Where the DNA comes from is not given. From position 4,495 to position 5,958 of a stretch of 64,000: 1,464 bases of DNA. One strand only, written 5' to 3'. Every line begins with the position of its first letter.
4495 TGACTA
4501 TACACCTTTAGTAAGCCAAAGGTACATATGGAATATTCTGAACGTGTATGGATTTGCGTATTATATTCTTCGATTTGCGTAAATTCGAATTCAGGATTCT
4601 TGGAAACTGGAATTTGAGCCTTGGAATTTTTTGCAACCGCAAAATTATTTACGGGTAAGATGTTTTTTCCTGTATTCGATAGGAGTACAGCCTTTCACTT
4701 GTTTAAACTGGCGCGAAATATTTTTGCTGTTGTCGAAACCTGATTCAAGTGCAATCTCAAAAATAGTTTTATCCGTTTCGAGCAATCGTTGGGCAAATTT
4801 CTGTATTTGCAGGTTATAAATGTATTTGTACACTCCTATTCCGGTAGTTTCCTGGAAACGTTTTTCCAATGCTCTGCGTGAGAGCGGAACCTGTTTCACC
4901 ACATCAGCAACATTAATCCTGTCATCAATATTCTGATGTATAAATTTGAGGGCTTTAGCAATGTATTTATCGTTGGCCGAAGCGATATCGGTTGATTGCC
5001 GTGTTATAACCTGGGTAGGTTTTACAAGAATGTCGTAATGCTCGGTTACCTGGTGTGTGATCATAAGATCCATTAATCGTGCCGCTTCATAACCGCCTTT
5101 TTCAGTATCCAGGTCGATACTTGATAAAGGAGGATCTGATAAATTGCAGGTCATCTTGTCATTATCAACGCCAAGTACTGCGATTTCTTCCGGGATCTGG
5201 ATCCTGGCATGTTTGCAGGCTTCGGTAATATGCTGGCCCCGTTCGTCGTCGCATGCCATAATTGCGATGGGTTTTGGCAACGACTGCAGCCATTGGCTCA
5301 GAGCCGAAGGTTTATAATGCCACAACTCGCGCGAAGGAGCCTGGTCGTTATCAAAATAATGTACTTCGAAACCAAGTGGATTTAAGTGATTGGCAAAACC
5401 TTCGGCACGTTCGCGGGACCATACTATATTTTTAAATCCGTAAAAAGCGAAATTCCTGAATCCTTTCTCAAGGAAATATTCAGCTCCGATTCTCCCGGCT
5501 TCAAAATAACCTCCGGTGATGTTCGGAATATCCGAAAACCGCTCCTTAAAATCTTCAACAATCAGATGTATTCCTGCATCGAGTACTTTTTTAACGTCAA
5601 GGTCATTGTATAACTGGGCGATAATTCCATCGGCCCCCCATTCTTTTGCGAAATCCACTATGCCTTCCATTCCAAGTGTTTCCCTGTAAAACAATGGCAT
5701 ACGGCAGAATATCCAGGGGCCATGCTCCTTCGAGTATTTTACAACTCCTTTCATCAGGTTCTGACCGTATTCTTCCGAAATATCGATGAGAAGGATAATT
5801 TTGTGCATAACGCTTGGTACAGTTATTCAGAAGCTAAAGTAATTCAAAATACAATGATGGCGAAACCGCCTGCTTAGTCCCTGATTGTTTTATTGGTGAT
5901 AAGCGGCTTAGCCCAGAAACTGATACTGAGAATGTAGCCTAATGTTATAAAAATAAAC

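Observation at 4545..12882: A 38-bp operator with 21-bp-spaced direct repeats occurs three times, each 20-21 bp upstream of a TAnnTTTG -7 box: a candidate regulon of the XylR-like regulator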

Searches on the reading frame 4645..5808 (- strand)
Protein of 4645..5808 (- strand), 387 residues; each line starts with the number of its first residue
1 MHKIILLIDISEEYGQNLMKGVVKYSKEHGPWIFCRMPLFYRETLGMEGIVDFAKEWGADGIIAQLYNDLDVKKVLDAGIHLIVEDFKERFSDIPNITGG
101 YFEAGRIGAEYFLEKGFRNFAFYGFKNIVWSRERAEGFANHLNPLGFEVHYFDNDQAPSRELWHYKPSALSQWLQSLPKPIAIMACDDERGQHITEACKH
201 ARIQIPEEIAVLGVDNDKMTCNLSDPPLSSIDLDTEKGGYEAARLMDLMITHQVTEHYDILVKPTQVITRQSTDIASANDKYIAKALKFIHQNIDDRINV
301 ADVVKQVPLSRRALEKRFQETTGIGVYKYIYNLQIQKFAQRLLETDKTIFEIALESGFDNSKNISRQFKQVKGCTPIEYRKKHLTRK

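Call 10: search_protein_families(library=pfam, proteins=[window:4645-5808:-])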
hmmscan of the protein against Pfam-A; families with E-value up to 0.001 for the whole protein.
window:4645-5808:- (387 aa): 4 families
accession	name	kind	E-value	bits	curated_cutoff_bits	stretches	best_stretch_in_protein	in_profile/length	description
PF13377.12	Peripla_BP_3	-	6.5e-37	127.6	26.5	1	109-273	1-167/167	Periplasmic binding protein-like domain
PF12833.13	HTH_18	-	1.6e-18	67.2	33.6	1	305-381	3-79/80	Helix-turn-helix domain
PF00165.29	HTH_AraC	-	2.9e-14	53.2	26.6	1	345-381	7-42/42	Bacterial regulatory helix-turn-helix proteins, AraC family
PF00532.27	Peripla_BP_1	-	2.1e-06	27.9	22.2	1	50-261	49-272/281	Periplasmic binding proteins and sugar binding domain of LacI family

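Call 12: find_homologous_proteins(query=window:4645-5808:-, max_evalue=1e-30)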
Query window:4645-5808:- (387 aa): 4984 proteins with E <= 1e-30 among 8000 candidates; the best 120 are listed.
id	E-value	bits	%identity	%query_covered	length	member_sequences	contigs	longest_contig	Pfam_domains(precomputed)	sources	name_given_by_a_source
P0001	8.9e-250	846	95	100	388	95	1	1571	PF12833.14,PF13377.13,PF00532.28,PF00165.30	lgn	-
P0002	1.2e-247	839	93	100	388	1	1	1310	PF12833.14,PF13377.13,PF00165.30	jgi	jgi:LacI family transcriptional regulator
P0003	3.0e-247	838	93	100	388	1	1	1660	PF12833.14,PF13377.13,PF00165.30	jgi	jgi:LacI family transcriptional regulator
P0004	1.4e-238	809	90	100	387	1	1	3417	PF12833.14,PF13377.13,PF00532.28,PF00165.30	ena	-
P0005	9.2e-237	803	89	100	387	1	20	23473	PF12833.14,PF13377.13,PF00532.28,PF13407.13,PF00165.30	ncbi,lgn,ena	-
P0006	1.2e-236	803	89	100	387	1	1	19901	PF12833.14,PF13377.13,PF00532.28,PF00165.30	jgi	jgi:LacI family transcriptional regulator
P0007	3.5e-233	791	88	100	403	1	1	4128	PF12833.14,PF13377.13,PF00165.30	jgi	-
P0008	1.5e-229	780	88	100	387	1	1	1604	PF12833.14,PF13377.13,PF00532.28,PF00165.30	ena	-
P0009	7.4e-229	777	86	100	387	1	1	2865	PF12833.14,PF13377.13,PF00532.28,PF00165.30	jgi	jgi:LacI family transcriptional regulator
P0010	7.6e-229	777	86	100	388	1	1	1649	PF12833.14,PF13377.13,PF00532.28,PF13407.13,PF00165.30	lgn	-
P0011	1.0e-228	777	87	100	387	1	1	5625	PF12833.14,PF13377.13,PF00532.28,PF00165.30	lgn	-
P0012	2.5e-228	775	85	100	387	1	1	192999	PF12833.14,PF13377.13,PF00532.28,PF00165.30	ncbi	-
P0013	3.2e-228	775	86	100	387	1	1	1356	PF12833.14,PF13377.13,PF00532.28,PF00165.30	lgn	-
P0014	1.3e-227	773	85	100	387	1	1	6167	PF12833.14,PF13377.13,PF13407.13,PF00165.30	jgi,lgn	-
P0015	2.2e-227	772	86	100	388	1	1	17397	PF12833.14,PF13377.13,PF00532.28,PF00165.30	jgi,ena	-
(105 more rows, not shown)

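Call 15: find_related_loci(query=A1, collection=genome_contigs, flank=10000)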
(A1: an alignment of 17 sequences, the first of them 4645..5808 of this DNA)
Query A1 (387 aa) in genome_contigs; peptide patterns used: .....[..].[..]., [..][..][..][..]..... (x = any residue, [..] = any of these).
600 stretches matched a pattern (row limit reached: there are more); 347 encode a relative of the query (tblastn E <= 1e-3); the best 80 are kept; 80 distinct loci.
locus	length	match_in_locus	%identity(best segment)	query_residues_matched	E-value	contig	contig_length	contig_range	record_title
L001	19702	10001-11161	95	1-387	0e+0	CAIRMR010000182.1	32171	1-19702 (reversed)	MAG: uncultured Bacteroidales bacterium isolate Loclat_bin-01022 genome assembly, contig: bin-01022:182/223, whole genom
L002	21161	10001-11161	95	1-387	0e+0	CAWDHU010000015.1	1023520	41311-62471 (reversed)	MAG: uncultured Bacteroidales bacterium isolate MFD04716.bin.1.37 genome assembly, contig: contig_43882, whole genome sh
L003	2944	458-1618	94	1-387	0e+0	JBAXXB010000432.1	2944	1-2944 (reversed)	MAG: Bacteroidota bacterium isolate ELA728 MAG728_432, whole genome shotgun sequence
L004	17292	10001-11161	92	1-387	0e+0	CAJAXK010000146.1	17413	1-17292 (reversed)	MAG: uncultured Bacteroidales bacterium isolate Loc080925-8-8m_bin-499 genome assembly, contig: bin-499:146/498, whole g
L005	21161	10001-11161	92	1-387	0e+0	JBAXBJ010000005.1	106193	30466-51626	MAG: Bacteroidota bacterium isolate ELA164 MAG164_5, whole genome shotgun sequence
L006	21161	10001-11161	85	1-387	0e+0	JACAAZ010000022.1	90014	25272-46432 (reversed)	MAG: Bacteroidetes bacterium isolate Cfx3-02 MAG02_22, whole genome shotgun sequence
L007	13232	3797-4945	78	1-383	0e+0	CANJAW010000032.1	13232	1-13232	MAG: Chitinophagaceae bacterium isolate RH-15aug16-49 genome assembly, contig: RH-15aug16-C10294, whole genome shotgun s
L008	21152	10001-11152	71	1-384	0e+0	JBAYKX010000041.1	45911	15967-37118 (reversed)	MAG: Salinivirgaceae bacterium isolate SO_2016_GW1_9 scaffold01505_OW334_2016, whole genome shotgun sequence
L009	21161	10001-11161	68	1-387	0e+0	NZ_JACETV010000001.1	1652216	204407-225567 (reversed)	Emticicia sp. BO119 contig1, whole genome shotgun sequence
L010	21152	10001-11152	69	1-384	0e+0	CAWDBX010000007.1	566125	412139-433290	MAG: uncultured Bacteroidales bacterium isolate MFD02979.bin.2.38 genome assembly, contig: contig_36116, whole genome sh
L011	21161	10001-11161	68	1-387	0e+0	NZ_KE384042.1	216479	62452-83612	Runella zeae DSM 19591 G563DRAFT_scaffold00011.11, whole genome shotgun sequence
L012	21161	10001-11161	67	1-387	0e+0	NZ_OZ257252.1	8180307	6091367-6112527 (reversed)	MAG: Runella sp. isolate 36c231c8-18b0-4227-8474-b548aa5d6567 chromosome 1, complete sequence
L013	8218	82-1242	67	1-387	0e+0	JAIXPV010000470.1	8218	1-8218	MAG: Runella sp. isolate C1_MAG_00075 C1_MAG_00075_000000000471, whole genome shotgun sequence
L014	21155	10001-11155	68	1-385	0e+0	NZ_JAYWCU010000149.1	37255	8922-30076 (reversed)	MAG: Emticicia sp. isolate GL94_UP_metabinner_3 GL94_UP_metabinner_3_148, whole genome shotgun sequence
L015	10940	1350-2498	67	1-383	0e+0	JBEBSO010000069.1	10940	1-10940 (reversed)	MAG: Telluribacter sp. isolate T2.bin.15 NODE_22293_length_10940_cov_4.490492, whole genome shotgun sequence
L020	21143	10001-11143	66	1-381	0e+0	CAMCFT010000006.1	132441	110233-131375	MAG: Flavobacterium psychrophilum isolate MiH-22jul19-211 genome assembly, contig: MiH-22jul19-C134, whole genome shotgu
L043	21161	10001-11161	64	1-387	3e-176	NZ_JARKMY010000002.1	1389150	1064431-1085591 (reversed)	Chryseolinea sp. H1M3-3 velvet_auto_127_2, whole genome shotgun sequence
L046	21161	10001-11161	63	1-387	7e-175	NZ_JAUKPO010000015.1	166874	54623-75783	Rhodocytophaga aerolata strain KACC 12507 NODE_15_length_166874_cov_78.337108, whole genome shotgun sequence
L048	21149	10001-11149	63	1-383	2e-173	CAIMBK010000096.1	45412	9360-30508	MAG: uncultured Bacteroidetes bacterium isolate Erken-D10_bin-0634 genome assembly, contig: bin-0634:096/130, whole geno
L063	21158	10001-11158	64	3-387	1e-172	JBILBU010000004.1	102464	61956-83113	MAG: Chitinophagaceae bacterium isolate ME2016-06-08_3300042307_group7_bin180 Rohwer_bin513_scaffold_40_c1, whole genome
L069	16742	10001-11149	63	1-383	7e-174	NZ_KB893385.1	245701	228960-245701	Segetibacter koreensis DSM 18137 B154DRAFT_scaffold_8.9, whole genome shotgun sequence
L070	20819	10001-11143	56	1-382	8e-152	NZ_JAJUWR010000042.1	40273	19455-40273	Algoriphagus sp. AGSA1 042, whole genome shotgun sequence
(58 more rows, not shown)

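Call 27: search_solved_structures(query=window:4645-5808:-, max_evalue=0.001, show_alignments=1)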
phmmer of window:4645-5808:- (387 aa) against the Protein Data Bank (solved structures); distinct sequences matched with E-value up to 0.001: 33.
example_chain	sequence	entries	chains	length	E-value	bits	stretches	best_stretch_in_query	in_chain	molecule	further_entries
4fe4_A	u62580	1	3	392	7.6e-45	156.7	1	2-381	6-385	Xylose operon regulatory protein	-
4fe7_A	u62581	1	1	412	9.1e-45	156.4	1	2-381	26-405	Xylose operon regulatory protein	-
3k4h_A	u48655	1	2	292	1.6e-10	43.7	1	88-272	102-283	putative transcriptional regulator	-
5ysz_A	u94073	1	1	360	1.7e-10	43.6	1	79-272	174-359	Transcriptional regulator, LacI family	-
9nt3_D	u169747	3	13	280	7.4e-10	41.5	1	16-273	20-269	Ancestral LacI Transcription Factor | LacI Transcription Factor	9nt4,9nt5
12aw_A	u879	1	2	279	8e-10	41.4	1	252-383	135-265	HYBRID TWO-COMPONENT SYSTEM PROTEIN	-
3oio_A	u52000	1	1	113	1.3e-09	40.7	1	282-381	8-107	Transcriptional regulator (AraC-type DNA-binding domain-containing proteins)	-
7bef_G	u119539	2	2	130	1.3e-07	34.1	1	283-386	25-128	Transcriptional activator RamA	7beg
1xs9_A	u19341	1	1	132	1.5e-07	33.9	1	283-383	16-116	Multiple antibiotic resistance protein marA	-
7w5w_J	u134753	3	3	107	1.5e-07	33.8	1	279-381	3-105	Regulatory protein SoxS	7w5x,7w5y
1bl0_A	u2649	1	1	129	1.6e-07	33.8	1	283-383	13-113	PROTEIN (MULTIPLE ANTIBIOTIC RESISTANCE PROTEIN)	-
2fep_A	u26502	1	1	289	4.3e-07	32.4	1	80-273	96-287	Catabolite control protein A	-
3oqo_A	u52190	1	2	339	4.7e-07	32.2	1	80-273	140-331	Catabolite control protein A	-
3oqm_A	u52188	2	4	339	5.2e-07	32.1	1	80-273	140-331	Catabolite control protein A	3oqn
3w6v_A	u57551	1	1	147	1.5e-06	30.6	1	282-386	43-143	AdpA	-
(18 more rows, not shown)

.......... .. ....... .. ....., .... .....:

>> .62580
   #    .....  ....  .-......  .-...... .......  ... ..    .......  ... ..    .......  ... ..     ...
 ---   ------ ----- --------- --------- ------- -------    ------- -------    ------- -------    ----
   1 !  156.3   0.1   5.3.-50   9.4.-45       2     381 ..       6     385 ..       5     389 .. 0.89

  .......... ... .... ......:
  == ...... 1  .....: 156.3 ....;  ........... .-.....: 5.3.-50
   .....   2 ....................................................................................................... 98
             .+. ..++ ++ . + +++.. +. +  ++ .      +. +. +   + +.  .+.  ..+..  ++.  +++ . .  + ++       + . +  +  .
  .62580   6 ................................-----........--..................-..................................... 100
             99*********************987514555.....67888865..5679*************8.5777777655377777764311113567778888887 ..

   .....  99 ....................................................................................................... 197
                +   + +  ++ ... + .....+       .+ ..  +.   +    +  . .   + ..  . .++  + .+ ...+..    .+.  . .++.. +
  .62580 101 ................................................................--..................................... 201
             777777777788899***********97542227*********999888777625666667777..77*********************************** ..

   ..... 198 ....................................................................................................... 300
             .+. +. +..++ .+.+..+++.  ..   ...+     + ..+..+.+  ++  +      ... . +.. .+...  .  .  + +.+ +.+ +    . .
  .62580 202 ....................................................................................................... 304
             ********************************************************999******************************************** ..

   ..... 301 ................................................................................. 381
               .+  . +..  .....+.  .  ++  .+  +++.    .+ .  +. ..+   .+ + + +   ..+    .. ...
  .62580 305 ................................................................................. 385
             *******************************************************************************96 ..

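Call 28: search_protein_families(library=ncbifam, proteins=[window:4645-5808:-])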
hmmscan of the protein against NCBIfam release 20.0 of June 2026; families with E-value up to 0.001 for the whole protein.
window:4645-5808:- (387 aa): 36 families (the best 25 are shown)
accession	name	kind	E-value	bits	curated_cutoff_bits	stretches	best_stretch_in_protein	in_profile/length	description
NF047455.1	TF_Staph_AryK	equivalog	7.8e-22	77.3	850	1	246-384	123-260/759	transcriptional regulator AryK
TIGR04094.1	adjacent_YSIRK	equivalog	3.6e-18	65.7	200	1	279-380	283-383/383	YSIRK-targeted surface antigen transcriptional regulator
NF047788.1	TransRegPocR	equivalog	4.6e-16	58.9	500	1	242-385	148-293/296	transcriptional regulator PocR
NF006902.0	PRK09393.1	equivalog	3.8e-15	55.9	425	1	274-383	212-322/327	transcriptional regulator FtrA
NF007693.0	PRK10371.1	equivalog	5e-15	55.5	253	1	248-384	166-301/309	transcriptional regulator MelR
NF007860.0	PRK10572.1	equivalog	2.5e-14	52.8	208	1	268-383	170-285/292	arabinose operon transcriptional regulator AraC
NF010028.0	PRK13503.1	equivalog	2e-12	47.1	288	1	269-383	159-273/278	HTH-type transcriptional activator RhaS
NF007584.0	PRK10219.1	equivalog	2.8e-12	46.9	174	1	279-382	3-106/107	superoxide response transcriptional regulator SoxS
NF012144.2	ramA_TF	equivalog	1e-11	45.2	180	1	281-383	5-107/108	RamA family antibiotic efflux transcriptional regulator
NF052440.1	TransRegGNTRPSEAE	equivalog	1e-11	44.5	400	1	102-257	165-318/333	HTH-type transcriptional regulator GntR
NF007243.0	PRK09685.1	equivalog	2.2e-11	43.7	199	1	271-383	188-302/303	transcriptional regulator FeaR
NF047341.1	lactose_RbsR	equivalog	3.4e-11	43.1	382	1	6-274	67-329/331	ribose utilization transcriptional repressor RbsR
NF010026.0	PRK13501.1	equivalog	3.4e-11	42.8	363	1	289-384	184-279/290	HTH-type transcriptional activator RhaR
NF033869.1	viru_reg_Rsp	equivalog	7.8e-11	41.1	400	1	277-381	143-247/701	AraC family transcriptional regulator Rsp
NF007075.0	PRK09526.1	subfamily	2.4e-10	39.8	340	1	92-294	156-355/358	LacI family DNA-binding transcriptional regulator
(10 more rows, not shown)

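Call 43: search_protein_families(library=pfam, proteins=[L020:5268-7199:+, L048:4390-6312:+, L063:6766-8409:+, L070:2523-3050:-, L069:8710-9501:-, L046:6121-7104:-, L011:5094-7676:+, L043:19997-20986:+])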
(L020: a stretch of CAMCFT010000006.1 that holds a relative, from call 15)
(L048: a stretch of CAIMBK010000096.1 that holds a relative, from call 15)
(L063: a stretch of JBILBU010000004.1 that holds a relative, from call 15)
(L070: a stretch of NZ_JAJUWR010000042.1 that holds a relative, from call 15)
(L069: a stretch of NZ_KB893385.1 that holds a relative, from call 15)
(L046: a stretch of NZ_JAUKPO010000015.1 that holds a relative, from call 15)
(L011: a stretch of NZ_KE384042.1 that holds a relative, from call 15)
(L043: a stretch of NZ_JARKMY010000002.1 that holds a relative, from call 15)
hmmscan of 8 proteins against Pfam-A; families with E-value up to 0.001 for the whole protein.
L020:5268-7199:+ (643 aa): 2 families
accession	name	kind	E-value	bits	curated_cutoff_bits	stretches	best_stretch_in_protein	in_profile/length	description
PF01182.26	Glucosamine_iso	-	1.3e-21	78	27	1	39-262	7-223/225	Glucosamine-6-phosphate isomerases/6-phosphogluconolactonase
PF02585.22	PIG-L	-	8.3e-18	65.6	28.2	1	373-541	2-128/129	GlcNAc-PI de-N-acetylase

L048:4390-6312:+ (640 aa): 2 families
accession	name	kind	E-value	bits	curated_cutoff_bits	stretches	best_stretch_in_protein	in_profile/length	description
PF01182.26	Glucosamine_iso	-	9.3e-21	75.1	27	1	39-259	10-223/225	Glucosamine-6-phosphate isomerases/6-phosphogluconolactonase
PF02585.22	PIG-L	-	7.9e-18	65.6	28.2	1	370-538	2-128/129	GlcNAc-PI de-N-acetylase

L063:6766-8409:+ (547 aa): 3 families
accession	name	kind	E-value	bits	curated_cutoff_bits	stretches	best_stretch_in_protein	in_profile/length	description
PF22422.2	MGH1-like_GH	-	7.5e-29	101.8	27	1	130-438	5-343/356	Mannosylglycerate hydrolase MGH1-like glycoside hydrolase domain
PF01204.24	Trehalase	-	1e-10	41.6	21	1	277-436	318-477/512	Trehalase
PF03200.22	Glyco_hydro_63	-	1.8e-09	37.4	22.4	1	347-457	364-486/492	Glycosyl hydrolase family 63 C-terminal domain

L070:2523-3050:- (175 aa): 6 families
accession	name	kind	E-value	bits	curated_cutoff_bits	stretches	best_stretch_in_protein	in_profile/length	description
PF08281.18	Sigma70_r4_2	-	1.2e-15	57.3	25.7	1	118-169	2-53/54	Sigma-70, region 4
PF04545.22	Sigma70_r4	-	2.2e-11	43.5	24.1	1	123-171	1-49/50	Sigma-70, region 4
PF07638.17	Sigma70_ECF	-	1e-08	35.7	21.1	1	6-170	5-179/185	ECF sigma factor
PF04542.20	Sigma70_r2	-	6.3e-08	32.7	24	1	24-88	2-68/71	Sigma-70 region 2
PF04297.20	UPF0122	-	1.2e-06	29.1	22.7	1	124-173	15-64/101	Putative helix-turn-helix protein, YlxM / p13 like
PF00196.25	GerE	-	0.00023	21.2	23.5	1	127-163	3-38/57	Bacterial regulatory proteins, luxR family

L069:8710-9501:- (263 aa): 1 family
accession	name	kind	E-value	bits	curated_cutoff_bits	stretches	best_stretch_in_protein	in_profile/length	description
PF02585.22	PIG-L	-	4.3e-26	92.4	28.2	1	6-125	2-128/129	GlcNAc-PI de-N-acetylase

L046:6121-7104:- (327 aa): 1 family
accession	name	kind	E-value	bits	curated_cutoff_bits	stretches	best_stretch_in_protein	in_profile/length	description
PF00701.28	DHDPS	-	4.9e-26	91.6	22.1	1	15-300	4-284/289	Dihydrodipicolinate synthetase family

L011:5094-7676:+ (860 aa): 6 families
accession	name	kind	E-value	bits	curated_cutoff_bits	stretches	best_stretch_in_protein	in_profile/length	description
PF00728.28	Glyco_hydro_20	-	2.9e-87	293.7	22.3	1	332-745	1-347/348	Glycosyl hydrolase family 20, catalytic domain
PF02838.20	Glyco_hydro_20b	-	2.2e-23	83.8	26.1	1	200-329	3-124/124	Glycosyl hydrolase family 20, domain 2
PF03174.19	CHB_HEX_C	-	1.4e-18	67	23.6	1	777-854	1-75/76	Chitobiase/beta-hexosaminidase C-terminal domain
PF13290.12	CHB_HEX_C_1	-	2.1e-13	50.4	22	1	794-856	2-66/67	Chitobiase/beta-hexosaminidase C-terminal domain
PF13287.12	Fn3_assoc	-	2.9e-09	37.3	23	1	810-855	7-54/59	Fn3 associated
PF03173.19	CHB_HEX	-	1.5e-07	31.7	25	1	51-157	31-133/160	Putative carbohydrate binding domain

L043:19997-20986:+ (329 aa): 1 family
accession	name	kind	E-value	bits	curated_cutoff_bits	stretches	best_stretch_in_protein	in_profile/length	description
PF04794.17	YdjC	-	4.5e-56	191.1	29.7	1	51-311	2-265/266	YdjC-like protein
